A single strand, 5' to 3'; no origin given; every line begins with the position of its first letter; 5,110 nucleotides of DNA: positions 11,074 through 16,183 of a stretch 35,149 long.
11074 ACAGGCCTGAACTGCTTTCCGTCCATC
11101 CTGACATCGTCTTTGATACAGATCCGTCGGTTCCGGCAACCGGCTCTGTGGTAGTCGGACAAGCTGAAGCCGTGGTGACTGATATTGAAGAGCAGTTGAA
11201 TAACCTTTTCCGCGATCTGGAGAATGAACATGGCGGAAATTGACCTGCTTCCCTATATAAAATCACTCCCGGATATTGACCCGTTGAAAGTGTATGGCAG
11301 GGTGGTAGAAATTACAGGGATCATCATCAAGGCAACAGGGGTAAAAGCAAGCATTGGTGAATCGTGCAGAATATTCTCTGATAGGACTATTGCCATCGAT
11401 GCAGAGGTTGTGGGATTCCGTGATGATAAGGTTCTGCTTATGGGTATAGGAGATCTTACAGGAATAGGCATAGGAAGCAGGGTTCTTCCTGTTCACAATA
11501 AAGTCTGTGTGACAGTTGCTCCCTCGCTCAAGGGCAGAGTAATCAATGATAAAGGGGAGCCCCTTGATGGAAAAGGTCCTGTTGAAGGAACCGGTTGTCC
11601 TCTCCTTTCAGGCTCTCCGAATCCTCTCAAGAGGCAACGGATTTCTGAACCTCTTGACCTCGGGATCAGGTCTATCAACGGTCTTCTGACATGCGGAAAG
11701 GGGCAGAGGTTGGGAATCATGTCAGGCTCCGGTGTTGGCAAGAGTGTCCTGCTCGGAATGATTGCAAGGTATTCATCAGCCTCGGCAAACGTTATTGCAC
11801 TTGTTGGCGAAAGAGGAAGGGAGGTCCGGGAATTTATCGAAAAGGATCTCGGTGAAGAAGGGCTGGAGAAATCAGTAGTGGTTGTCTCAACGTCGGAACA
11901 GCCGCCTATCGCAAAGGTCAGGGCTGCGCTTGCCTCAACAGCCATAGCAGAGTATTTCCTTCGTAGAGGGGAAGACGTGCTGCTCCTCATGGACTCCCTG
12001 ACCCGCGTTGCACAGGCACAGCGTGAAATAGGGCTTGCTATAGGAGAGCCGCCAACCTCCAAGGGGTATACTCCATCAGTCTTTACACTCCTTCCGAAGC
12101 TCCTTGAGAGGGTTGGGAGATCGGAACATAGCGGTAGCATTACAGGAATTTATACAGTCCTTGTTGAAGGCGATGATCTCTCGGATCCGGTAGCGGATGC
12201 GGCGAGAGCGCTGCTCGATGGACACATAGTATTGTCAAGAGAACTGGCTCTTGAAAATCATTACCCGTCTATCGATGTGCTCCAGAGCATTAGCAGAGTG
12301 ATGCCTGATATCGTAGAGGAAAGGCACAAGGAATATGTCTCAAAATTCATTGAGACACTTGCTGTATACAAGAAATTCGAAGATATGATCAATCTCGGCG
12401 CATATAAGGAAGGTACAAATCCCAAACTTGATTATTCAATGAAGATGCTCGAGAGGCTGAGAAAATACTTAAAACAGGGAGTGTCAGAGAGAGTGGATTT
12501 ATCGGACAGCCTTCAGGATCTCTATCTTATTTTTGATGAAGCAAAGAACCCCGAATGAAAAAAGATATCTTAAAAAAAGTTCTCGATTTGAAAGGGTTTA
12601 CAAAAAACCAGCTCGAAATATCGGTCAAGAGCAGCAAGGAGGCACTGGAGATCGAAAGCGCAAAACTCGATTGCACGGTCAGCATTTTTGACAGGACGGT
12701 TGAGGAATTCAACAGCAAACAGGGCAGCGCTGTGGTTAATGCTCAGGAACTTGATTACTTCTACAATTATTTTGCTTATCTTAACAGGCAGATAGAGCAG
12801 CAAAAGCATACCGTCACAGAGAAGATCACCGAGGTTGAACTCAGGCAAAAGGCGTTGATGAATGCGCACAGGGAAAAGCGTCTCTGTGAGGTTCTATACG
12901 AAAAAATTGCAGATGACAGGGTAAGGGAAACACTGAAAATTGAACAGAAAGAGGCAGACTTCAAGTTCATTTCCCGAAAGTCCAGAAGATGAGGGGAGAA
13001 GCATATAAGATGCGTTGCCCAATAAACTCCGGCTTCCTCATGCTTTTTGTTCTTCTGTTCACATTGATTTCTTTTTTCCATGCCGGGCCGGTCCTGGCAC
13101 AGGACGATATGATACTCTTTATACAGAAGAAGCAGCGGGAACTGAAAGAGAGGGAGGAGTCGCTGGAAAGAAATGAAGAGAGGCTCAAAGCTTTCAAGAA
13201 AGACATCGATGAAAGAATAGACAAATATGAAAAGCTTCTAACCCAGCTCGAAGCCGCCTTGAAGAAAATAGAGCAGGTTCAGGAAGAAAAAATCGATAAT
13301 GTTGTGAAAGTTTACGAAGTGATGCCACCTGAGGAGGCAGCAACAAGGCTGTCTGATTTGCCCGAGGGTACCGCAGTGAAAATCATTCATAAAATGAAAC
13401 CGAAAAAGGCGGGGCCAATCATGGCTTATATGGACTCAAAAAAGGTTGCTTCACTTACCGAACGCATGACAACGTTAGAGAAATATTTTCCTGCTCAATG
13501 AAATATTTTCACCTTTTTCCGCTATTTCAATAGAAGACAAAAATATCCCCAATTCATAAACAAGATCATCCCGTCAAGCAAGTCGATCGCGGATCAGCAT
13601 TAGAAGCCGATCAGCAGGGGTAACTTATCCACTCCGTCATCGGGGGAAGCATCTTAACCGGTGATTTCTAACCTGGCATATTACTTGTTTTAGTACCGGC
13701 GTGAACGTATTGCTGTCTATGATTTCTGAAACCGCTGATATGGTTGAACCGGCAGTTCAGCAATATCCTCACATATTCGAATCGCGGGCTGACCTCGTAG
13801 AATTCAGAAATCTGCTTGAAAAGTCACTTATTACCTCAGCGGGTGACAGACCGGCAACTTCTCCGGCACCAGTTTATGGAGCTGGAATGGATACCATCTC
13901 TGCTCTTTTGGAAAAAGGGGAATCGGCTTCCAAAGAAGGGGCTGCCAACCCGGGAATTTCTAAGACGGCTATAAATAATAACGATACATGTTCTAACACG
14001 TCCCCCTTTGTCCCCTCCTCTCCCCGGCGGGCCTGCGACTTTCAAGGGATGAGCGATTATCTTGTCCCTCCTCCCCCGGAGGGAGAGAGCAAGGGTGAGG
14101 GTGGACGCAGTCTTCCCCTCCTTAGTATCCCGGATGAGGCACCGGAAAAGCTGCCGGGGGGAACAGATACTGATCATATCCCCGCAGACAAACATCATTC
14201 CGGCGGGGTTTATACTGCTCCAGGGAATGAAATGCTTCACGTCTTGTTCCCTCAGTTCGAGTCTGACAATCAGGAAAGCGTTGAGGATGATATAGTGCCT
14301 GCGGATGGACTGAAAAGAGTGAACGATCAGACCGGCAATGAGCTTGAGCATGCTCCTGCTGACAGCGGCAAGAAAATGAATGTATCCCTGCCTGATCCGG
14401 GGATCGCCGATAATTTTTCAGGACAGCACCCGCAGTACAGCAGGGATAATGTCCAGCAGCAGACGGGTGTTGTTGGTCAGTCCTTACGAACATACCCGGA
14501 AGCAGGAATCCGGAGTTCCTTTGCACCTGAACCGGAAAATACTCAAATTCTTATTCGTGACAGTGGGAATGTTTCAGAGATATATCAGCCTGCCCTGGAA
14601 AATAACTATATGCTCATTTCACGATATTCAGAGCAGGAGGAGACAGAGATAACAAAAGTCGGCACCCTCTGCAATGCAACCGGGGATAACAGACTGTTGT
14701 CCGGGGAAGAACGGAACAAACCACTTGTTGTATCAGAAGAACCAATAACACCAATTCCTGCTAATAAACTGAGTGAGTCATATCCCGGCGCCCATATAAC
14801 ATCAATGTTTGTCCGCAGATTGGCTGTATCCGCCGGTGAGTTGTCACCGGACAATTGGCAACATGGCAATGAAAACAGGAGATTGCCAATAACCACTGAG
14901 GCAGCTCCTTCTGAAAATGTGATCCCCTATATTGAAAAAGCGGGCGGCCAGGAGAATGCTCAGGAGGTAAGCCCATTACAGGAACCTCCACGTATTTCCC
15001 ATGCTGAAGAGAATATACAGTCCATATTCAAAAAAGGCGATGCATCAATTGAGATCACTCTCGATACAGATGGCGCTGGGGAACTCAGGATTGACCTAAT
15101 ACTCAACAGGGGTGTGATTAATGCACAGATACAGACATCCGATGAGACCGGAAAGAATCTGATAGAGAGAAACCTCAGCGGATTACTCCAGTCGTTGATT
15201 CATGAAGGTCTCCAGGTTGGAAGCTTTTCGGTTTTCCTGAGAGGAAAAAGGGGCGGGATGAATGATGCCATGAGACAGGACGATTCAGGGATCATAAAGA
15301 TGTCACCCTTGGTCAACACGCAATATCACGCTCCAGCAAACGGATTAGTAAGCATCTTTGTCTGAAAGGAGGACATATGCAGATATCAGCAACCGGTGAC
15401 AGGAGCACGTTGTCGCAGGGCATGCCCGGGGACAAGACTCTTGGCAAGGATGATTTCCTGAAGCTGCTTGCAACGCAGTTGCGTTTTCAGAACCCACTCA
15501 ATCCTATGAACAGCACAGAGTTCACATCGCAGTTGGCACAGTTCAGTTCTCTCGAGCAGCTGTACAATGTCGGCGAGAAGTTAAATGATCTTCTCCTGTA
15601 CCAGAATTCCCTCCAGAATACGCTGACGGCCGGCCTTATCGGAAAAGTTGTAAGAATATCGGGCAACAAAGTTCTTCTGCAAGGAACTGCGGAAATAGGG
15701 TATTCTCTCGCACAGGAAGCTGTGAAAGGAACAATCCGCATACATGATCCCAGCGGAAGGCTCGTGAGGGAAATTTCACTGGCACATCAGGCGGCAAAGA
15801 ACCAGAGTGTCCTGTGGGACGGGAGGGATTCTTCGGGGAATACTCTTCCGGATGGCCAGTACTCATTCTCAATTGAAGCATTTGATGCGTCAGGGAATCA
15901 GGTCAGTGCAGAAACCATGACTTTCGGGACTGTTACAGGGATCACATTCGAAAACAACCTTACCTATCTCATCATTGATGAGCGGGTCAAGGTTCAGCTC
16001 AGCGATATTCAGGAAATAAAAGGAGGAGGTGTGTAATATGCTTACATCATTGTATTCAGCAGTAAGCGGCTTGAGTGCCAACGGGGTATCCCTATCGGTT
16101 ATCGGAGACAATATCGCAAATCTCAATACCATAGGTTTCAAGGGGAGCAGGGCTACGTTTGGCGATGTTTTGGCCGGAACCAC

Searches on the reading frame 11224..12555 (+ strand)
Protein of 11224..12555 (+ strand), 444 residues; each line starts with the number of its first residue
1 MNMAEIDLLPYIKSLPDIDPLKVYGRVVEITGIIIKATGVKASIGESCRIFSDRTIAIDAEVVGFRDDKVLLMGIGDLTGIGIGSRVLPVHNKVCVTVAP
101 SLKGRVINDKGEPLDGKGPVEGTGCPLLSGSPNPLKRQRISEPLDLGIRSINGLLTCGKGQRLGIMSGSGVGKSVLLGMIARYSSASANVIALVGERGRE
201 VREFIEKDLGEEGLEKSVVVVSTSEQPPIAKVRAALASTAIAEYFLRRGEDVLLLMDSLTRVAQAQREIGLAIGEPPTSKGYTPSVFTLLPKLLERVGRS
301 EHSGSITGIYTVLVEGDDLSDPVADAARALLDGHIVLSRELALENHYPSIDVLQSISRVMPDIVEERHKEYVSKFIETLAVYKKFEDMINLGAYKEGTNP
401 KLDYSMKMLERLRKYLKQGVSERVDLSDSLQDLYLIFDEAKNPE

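Call 43: search_protein_families(library=pfam, proteins=[window:11224-12555:+], max_evalue=0.00001)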
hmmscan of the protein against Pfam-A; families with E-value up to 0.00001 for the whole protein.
window:11224-12555:+ (444 aa): 2 families
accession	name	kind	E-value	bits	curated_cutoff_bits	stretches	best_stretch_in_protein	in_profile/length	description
PF00006.31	ATP-synt_ab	-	4.2e-86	288.4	29.5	1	147-357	1-213/213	ATP synthase alpha/beta family, nucleotide-binding domain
PF18269.6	T3SS_ATPase_C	-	7.9e-21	74.1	22.7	1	364-433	1-70/72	T3SS EscN ATPase C-terminal domain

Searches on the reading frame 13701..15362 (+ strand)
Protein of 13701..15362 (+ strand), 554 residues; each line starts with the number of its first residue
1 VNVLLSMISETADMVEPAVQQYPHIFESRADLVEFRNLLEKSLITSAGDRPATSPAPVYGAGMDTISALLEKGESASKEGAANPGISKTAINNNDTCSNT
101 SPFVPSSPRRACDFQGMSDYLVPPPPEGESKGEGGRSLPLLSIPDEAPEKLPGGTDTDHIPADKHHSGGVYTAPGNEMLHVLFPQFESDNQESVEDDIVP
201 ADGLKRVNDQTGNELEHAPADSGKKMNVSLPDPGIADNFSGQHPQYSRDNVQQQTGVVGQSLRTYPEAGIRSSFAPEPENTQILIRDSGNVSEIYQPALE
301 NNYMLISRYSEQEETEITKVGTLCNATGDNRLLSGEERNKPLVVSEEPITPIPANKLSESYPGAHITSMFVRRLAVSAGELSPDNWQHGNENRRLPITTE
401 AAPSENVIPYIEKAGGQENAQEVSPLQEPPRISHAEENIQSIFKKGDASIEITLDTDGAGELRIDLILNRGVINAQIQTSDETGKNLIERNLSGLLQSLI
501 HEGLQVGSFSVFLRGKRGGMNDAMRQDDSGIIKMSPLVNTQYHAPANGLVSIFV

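Call 44: search_protein_families(library=pfam, proteins=[window:13701-15362:+], max_evalue=0.00001)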
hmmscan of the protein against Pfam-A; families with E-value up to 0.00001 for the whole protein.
window:13701-15362:+ (554 aa): 1 family
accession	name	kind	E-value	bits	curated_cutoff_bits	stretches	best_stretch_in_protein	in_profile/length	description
PF02120.21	Flg_hook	-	5.9e-11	42.5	29.8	1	443-516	8-81/85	Flagellar hook-length control protein FliK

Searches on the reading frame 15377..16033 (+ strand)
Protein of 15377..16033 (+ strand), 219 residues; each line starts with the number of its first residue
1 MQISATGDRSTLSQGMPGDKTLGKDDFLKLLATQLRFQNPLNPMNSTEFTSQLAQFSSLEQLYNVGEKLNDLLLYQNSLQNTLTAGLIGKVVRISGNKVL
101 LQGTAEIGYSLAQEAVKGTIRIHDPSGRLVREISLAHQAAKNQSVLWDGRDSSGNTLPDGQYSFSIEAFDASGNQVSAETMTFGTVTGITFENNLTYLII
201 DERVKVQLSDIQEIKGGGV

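Call 44: search_protein_families(library=pfam, proteins=[window:15377-16033:+], max_evalue=0.00001)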
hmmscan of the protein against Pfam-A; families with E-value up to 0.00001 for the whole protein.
window:15377-16033:+ (219 aa): 3 families
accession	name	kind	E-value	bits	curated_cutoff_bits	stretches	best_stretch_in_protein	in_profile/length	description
PF03963.19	FlgD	-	5.1e-20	71.9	27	1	6-69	10-73/75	Flagellar hook capping protein - N-terminal region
PF13860.13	FlgD_ig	-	1.6e-17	63.7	27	1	97-169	2-76/79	FlgD Ig-like domain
PF13861.12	FLgD_tudor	-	3.4e-09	37.2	26.9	1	80-212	2-58/58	FlgD Tudor-like domain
